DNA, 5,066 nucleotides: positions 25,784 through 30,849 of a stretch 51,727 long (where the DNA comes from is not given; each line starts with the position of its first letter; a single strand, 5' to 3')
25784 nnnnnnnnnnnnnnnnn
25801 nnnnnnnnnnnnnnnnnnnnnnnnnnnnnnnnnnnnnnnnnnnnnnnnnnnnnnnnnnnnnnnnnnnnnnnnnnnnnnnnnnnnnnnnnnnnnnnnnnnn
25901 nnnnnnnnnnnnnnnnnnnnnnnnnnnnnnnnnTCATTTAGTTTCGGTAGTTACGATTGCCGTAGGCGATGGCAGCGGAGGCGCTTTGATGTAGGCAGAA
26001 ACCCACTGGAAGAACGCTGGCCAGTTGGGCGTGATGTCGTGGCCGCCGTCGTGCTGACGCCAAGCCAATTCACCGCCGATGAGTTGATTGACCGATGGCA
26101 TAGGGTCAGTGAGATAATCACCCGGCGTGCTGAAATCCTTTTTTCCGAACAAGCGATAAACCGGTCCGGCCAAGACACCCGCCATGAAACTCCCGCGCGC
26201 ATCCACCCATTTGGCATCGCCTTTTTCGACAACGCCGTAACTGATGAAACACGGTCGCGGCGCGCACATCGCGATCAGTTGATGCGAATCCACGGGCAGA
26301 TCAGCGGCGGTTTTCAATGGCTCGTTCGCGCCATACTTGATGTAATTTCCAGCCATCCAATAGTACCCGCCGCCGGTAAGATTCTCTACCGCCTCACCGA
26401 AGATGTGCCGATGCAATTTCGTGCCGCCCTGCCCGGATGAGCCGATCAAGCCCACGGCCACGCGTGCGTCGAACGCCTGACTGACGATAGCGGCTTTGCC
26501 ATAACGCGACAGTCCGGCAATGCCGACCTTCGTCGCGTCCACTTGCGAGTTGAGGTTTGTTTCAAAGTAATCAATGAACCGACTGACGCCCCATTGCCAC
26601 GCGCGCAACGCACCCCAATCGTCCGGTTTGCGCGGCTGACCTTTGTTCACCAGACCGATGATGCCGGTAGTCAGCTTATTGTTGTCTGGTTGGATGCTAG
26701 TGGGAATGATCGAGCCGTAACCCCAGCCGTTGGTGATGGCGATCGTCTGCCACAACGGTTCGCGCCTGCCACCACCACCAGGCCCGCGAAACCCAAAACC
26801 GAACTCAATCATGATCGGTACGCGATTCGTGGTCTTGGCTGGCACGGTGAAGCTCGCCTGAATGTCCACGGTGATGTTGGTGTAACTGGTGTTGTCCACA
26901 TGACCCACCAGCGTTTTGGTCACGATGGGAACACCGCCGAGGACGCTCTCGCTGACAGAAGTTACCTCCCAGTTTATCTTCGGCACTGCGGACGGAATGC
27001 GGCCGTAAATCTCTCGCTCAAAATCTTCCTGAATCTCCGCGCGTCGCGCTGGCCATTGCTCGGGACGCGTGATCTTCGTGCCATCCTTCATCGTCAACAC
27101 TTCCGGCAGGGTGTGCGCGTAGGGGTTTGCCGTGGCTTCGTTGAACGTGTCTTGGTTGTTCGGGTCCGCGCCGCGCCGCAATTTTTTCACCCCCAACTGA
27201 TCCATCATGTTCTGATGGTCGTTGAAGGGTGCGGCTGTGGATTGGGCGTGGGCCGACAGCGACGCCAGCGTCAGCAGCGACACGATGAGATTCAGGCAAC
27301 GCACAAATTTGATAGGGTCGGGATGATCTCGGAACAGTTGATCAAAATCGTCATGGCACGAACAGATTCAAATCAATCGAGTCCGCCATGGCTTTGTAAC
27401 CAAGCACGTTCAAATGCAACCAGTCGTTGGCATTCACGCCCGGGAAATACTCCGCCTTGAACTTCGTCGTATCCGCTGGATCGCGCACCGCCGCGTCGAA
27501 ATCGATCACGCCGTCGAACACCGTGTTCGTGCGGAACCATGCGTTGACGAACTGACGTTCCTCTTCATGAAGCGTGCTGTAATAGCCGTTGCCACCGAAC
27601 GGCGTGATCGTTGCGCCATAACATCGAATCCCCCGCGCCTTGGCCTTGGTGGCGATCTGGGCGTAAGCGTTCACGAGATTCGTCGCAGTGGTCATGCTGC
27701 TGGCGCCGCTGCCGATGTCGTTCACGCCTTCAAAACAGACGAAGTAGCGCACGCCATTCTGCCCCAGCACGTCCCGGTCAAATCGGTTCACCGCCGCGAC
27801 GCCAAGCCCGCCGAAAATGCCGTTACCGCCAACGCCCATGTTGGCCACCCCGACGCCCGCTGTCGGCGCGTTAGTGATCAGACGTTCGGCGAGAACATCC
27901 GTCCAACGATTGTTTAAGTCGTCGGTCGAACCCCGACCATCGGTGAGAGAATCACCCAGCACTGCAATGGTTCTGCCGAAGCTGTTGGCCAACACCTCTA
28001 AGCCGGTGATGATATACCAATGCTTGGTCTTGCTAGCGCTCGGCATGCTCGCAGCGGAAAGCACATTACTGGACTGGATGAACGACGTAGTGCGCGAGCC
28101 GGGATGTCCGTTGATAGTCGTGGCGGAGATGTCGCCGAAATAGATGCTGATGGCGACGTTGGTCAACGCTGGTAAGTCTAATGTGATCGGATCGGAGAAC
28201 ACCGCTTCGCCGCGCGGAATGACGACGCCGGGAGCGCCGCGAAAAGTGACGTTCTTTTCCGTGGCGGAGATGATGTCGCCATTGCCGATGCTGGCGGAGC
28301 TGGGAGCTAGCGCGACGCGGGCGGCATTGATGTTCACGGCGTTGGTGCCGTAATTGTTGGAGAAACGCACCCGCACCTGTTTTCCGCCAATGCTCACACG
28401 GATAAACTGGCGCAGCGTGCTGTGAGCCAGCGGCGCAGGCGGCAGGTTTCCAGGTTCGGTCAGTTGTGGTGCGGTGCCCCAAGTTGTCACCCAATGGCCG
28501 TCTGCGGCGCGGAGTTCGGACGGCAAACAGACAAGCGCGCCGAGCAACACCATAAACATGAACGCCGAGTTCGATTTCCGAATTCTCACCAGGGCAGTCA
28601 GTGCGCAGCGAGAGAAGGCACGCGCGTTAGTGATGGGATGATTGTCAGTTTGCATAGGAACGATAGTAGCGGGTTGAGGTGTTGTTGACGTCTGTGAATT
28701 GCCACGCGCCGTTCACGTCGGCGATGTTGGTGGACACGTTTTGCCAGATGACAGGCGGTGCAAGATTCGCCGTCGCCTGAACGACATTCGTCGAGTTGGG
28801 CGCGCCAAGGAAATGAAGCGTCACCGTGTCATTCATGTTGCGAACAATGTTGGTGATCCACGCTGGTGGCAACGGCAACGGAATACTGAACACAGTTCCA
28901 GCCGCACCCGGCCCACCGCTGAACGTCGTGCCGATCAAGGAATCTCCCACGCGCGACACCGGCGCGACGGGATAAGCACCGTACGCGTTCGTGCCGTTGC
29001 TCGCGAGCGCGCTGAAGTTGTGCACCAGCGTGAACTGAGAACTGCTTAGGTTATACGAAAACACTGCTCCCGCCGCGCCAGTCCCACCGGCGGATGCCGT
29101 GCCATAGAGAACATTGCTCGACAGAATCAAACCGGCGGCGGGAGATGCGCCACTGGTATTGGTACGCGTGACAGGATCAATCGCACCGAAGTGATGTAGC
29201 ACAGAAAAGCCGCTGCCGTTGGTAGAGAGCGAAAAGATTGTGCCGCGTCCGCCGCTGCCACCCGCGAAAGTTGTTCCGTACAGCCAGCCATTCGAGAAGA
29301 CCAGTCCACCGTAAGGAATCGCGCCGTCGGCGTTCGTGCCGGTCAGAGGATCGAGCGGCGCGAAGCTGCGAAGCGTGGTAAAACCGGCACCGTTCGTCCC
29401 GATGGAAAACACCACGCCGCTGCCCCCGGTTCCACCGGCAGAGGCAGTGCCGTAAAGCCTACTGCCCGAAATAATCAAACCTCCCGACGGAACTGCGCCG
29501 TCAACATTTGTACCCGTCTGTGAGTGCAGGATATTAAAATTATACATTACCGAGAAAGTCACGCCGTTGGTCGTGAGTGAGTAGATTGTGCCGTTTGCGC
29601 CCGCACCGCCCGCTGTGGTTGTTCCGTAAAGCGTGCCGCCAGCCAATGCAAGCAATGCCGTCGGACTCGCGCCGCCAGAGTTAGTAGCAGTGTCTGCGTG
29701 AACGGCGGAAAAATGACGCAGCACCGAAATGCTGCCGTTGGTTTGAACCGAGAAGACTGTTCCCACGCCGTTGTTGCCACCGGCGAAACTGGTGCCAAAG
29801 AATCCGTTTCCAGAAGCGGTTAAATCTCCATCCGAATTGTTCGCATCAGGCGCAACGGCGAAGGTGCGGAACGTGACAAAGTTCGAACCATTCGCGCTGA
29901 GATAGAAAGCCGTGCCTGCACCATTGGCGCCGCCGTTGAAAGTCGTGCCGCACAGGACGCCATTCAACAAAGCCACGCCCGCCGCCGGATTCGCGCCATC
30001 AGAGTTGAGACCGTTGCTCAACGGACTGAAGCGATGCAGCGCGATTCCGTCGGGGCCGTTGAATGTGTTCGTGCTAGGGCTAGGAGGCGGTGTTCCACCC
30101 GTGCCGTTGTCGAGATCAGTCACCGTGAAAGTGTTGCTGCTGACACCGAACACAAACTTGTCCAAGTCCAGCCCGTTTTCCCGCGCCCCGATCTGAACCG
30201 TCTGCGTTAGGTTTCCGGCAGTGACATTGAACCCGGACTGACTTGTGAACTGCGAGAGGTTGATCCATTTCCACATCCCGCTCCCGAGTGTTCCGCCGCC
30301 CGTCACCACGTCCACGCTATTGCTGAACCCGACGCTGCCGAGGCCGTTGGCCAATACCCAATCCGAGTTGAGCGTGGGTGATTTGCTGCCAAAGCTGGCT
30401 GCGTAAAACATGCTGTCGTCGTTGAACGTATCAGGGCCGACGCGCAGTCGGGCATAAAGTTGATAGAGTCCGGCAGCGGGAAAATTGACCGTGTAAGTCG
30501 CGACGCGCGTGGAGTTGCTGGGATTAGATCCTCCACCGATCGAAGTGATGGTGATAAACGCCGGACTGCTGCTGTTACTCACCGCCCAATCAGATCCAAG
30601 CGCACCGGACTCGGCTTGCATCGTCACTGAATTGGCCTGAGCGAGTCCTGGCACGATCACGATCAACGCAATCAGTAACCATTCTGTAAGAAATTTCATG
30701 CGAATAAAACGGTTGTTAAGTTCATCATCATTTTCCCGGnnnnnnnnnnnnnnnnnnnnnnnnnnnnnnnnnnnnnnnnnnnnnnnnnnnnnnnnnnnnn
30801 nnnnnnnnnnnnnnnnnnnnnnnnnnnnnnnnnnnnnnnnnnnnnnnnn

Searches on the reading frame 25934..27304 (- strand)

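Call 21: search_protein_families(library=pfam, proteins=[window:25934-27304:-], max_evalue=0.001)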
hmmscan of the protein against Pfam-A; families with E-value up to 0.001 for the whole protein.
window:25934-27304:- (456 aa): 1 family
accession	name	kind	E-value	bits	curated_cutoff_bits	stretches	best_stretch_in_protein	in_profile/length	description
PF22244.2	GCE_fung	-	4.4e-30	105.7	27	1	229-387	76-231/231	Glucuronyl esterase, fungi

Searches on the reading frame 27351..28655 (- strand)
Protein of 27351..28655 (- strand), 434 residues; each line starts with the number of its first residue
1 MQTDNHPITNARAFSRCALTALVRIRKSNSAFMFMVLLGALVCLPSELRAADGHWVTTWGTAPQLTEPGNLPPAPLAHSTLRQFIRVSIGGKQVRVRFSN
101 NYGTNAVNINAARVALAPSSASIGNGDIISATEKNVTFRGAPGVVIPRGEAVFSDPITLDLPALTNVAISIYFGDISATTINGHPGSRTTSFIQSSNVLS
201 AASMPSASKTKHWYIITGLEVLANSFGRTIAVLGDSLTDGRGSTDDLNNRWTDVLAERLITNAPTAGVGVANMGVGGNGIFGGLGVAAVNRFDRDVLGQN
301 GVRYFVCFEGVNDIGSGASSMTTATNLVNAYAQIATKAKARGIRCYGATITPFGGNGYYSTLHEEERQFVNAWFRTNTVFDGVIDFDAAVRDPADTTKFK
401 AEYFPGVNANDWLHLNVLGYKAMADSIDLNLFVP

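Call 21: search_protein_families(library=pfam, proteins=[window:27351-28655:-], max_evalue=0.001)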
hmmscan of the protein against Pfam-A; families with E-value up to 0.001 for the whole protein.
window:27351-28655:- (434 aa): 2 families
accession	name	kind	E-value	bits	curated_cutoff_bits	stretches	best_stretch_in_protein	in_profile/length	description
PF13472.12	Lipase_GDSL_2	-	2.5e-20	74.1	32.9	1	232-422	1-178/178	GDSL-like Lipase/Acylhydrolase family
PF00657.28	Lipase_GDSL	-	5.8e-20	72.8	23.6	1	230-427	1-208/208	GDSL-like Lipase/Acylhydrolase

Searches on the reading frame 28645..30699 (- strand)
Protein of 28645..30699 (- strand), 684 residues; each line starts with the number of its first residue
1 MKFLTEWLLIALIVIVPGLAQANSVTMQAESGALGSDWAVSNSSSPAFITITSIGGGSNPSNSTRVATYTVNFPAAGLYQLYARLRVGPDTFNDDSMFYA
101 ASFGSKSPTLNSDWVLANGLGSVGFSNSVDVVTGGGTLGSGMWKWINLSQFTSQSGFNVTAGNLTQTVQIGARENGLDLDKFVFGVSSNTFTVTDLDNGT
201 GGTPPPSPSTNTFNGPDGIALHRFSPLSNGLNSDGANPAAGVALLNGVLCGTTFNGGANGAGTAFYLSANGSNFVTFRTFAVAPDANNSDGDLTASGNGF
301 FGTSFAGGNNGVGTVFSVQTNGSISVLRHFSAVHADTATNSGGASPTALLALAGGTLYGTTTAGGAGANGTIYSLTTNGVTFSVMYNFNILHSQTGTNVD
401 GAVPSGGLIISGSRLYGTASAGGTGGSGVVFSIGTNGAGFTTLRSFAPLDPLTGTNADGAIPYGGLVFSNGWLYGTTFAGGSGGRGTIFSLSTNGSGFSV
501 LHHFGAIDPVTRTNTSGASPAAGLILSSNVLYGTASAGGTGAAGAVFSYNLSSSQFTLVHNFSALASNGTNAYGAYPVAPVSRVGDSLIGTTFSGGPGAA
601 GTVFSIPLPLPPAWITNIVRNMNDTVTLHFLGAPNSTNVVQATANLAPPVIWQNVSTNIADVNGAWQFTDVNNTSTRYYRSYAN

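Call 8: search_protein_families(library=pfam, proteins=[window:28645-30699:-], max_evalue=0.1)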
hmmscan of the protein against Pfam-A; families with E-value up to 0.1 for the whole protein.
window:28645-30699:- (684 aa): 0 families

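Call 9: search_protein_families(library=ncbifam, proteins=[window:28645-30699:-], max_evalue=0.1)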
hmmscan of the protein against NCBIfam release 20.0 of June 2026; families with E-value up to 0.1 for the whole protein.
window:28645-30699:- (684 aa): 1 family
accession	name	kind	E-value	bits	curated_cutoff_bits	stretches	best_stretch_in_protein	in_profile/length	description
TIGR03803.2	Gloeo_Verruco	domain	3.7e-63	209.1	44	7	459-505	1-47/50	choice-of-anchor tandem repeat GloVer-containing protein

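Call 75: find_encoding_contigs(protein=window:28645-30699:-, flank=2000, max_places=3)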
Protein window:28645-30699:- (684 aa): no gene with exactly this product is on record in the collection.
